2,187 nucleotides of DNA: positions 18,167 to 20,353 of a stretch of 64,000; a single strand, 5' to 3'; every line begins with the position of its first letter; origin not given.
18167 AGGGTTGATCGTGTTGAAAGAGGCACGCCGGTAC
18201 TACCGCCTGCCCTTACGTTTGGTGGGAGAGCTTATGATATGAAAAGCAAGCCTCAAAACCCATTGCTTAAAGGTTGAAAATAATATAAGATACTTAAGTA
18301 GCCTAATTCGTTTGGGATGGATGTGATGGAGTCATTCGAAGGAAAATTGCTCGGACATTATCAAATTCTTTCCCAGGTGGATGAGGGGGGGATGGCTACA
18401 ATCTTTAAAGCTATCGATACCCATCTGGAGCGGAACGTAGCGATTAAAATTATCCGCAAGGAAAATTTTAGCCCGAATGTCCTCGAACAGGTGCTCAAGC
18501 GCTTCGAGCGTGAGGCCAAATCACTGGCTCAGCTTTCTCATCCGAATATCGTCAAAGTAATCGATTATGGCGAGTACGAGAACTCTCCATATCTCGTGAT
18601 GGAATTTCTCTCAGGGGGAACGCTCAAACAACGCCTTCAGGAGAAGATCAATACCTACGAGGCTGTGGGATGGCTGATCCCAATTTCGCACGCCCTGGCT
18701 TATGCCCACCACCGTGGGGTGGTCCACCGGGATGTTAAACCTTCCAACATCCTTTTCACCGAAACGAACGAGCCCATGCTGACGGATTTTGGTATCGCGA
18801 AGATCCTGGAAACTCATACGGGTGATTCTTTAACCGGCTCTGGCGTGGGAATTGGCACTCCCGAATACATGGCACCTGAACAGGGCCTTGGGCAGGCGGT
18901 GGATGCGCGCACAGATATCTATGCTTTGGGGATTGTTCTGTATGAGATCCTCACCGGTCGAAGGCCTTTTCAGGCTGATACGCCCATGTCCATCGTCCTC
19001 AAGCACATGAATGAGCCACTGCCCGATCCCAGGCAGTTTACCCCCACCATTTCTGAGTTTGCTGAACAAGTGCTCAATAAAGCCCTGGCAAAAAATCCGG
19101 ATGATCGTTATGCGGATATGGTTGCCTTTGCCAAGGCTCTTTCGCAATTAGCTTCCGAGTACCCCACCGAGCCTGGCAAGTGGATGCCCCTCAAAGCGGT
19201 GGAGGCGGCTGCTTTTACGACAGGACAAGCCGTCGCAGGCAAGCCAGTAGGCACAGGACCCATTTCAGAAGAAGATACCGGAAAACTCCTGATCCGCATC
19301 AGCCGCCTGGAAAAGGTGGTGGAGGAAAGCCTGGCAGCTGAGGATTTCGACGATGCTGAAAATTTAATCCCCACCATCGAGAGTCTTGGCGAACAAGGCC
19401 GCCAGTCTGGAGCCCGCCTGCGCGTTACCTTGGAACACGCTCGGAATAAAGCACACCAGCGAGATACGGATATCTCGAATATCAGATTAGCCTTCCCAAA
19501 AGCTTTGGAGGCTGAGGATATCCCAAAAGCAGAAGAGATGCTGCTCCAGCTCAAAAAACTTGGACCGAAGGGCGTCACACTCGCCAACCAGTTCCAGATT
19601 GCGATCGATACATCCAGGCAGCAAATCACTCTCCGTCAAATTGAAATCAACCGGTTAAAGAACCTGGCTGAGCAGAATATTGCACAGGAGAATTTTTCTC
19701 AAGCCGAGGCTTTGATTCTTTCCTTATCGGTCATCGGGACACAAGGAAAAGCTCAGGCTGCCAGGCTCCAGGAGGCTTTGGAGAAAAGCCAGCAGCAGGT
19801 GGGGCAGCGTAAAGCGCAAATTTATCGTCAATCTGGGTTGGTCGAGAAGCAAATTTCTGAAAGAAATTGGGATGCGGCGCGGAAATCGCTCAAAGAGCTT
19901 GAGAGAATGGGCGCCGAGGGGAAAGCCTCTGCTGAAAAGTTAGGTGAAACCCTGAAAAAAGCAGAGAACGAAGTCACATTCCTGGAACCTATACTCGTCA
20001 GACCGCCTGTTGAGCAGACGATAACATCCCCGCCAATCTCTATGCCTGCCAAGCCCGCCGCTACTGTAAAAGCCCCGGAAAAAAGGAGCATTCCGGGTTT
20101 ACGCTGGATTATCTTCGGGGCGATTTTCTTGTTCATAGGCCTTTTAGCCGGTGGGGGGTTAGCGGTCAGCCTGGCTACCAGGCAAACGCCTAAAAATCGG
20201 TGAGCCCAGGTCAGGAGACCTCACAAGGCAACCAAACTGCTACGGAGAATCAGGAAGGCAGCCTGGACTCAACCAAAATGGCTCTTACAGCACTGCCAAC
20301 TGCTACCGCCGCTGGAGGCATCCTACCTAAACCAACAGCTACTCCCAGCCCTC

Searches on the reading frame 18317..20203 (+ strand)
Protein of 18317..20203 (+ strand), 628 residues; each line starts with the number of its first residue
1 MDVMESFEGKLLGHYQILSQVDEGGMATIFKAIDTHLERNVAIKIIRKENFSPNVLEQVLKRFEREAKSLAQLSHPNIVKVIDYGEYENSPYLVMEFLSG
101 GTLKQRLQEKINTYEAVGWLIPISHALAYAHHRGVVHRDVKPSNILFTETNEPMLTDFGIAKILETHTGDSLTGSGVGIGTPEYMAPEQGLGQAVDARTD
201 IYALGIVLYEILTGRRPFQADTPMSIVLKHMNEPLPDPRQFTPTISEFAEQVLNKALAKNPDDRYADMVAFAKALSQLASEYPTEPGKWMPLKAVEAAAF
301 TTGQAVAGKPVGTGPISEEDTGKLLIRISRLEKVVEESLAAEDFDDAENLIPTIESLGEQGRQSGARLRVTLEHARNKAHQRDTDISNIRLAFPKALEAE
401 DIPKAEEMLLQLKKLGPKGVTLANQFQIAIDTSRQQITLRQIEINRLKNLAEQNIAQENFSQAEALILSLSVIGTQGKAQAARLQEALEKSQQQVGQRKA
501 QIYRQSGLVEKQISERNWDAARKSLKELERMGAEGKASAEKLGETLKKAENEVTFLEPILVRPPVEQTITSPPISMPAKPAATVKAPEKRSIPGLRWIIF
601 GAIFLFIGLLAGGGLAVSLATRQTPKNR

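Call 8: search_protein_families(library=pfam, proteins=[window:18317-20203:+], max_evalue=0.001)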
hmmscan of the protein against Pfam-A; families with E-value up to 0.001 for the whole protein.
window:18317-20203:+ (628 aa): 6 families
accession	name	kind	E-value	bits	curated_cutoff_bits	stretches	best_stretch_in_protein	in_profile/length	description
PF00069.31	Pkinase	-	2e-52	178.6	31.7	1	15-266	1-253/263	Protein kinase domain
PF07714.23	PK_Tyr_Ser-Thr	-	7.8e-34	117.6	23.1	1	18-264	4-248/258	Protein tyrosine and serine/threonine kinase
PF03109.22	ABC1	-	2.5e-07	30.5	22.9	1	61-171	118-224/244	ABC1 atypical kinase-like domain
PF01636.29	APH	-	5.6e-06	26.7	23.2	0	130-161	165-197/239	Phosphotransferase enzyme family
PF01163.29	RIO1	-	0.00016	21.8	22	0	51-159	43-149/187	RIO domain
PF14841.11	FliG_M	-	0.00023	21.7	25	0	17-71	19-73/76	FliG middle domain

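Call 55: search_protein_families(library=ncbifam, proteins=[window:18317-20203:+], max_evalue=0.001)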
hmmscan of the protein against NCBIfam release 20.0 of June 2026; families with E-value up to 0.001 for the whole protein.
window:18317-20203:+ (628 aa): 18 families
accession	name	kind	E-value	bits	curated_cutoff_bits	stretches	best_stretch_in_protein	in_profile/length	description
NF033483.0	PknB_PASTA_kin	equivalog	5.5e-97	326.1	450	1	12-290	6-280/563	Stk1 family PASTA domain-containing Ser/Thr kinase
NF052427.1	StpK7MSMEG_1200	equivalog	1.4e-61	208.8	900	1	8-277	2-267/601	serine/threonine protein kinase StpK7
NF047741.1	antiphage_MADS6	equivalog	1.8e-47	162.2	460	2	118-285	303-467/612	methylation-associated defense system protein kinase MAD6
NF009651.0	PRK13184.1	equivalog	9.2e-45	152.9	839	1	13-277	2-289/932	serine/threonine-protein kinase PknD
TIGR03903.1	TOMM_kin_cyc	equivalog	1.9e-43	148.6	705.75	1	39-274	4-243/1267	TOMM system kinase/cyclase fusion protein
NF038150.1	lanthi_synth_IV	equivalog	1.1e-27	96.8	650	1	10-281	186-459/851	class IV lanthionine synthetase LanL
NF033442.0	BREX_PglW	equivalog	2.5e-25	88.4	990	1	12-314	203-523/1391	BREX system serine/threonine kinase PglW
NF053615.1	SerThrKinAfsKStmc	equivalog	3.2e-25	88.9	1300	1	9-259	9-253/809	protein serine/threonine kinase AfsK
NF038151.1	lanthi_synth_III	equivalog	1.1e-15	57.1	575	1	29-255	236-468/833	class III lanthionine synthetase LanKC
NF011463.0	PRK14879.1-4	equivalog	1e-09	38.2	188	1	25-164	27-163/237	Kae1-associated kinase Bud32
TIGR03724.2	arch_bud32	equivalog_domain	3.4e-09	36.5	125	1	38-165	13-135/193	KEOPS complex kinase/ATPase Bud32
NF043056.1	T4SS_LegK1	equivalog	7.9e-09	34.6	550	1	32-210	97-282/516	Dot/Icm T4SS effector kinase LegK1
NF058632.1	SerThrKinPrkT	equivalog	5.7e-08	32.1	280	1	14-150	22-153/322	serine/threonine protein kinase PrkT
NF007174.0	PRK09605.1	equivalog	1.6e-07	30.2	447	1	22-164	342-476/535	bifunctional N(6)-L-threonylcarbamoyladenine synthase/serine/threonine protein kinase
NF040671.1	PLuB_AAA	exception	4.8e-07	27.5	999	1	68-275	57-243/1256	PLuB system helicase-like protein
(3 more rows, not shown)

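Call 80: search_protein_families(library=padloc, proteins=[window:18317-20203:+], max_evalue=0.001)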
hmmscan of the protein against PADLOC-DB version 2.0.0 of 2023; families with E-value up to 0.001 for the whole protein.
window:18317-20203:+ (628 aa): 34 families (the best 25 are shown)
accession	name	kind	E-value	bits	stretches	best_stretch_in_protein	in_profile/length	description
PDLC04060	PD-T4-6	-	4.1e-90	301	1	10-279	5-270/486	-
PDLC04042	PD-T4-6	-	4.5e-89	296.9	1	11-285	7-279/292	-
PDLC04061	PD-T4-6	-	2.1e-88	296.1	1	11-290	14-295/510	-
PDLC04043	PD-T4-6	-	5.4e-87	290.7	1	8-277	10-276/452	-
PDLC04053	PD-T4-6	-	4.1e-85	284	1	8-288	4-281/311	-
PDLC04057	PD-T4-6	-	5e-82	274.3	1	13-280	8-272/443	-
PDLC04054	PD-T4-6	-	6e-78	260.7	1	8-320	5-309/347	-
PDLC04047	PD-T4-6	-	7.8e-76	253.2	1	4-279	1-273/327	-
PDLC04039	PD-T4-6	-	2.2e-75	252.4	1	5-282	6-279/458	-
PDLC04138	mad6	-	4.4e-74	248.6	1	3-280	41-312/659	mads_6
PDLC04041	PD-T4-6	-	2.4e-71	239.3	1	9-280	24-295/443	-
PDLC04048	PD-T4-6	-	5.8e-69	231.1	1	10-277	6-271/354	-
PDLC04052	PD-T4-6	-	8e-69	231.1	1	11-276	7-274/496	-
PDLC04040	PD-T4-6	-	2.6e-63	212.6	1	23-279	4-266/547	-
PDLC01088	C3a189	-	1.3e-58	197.3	1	23-298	7-276/840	kinase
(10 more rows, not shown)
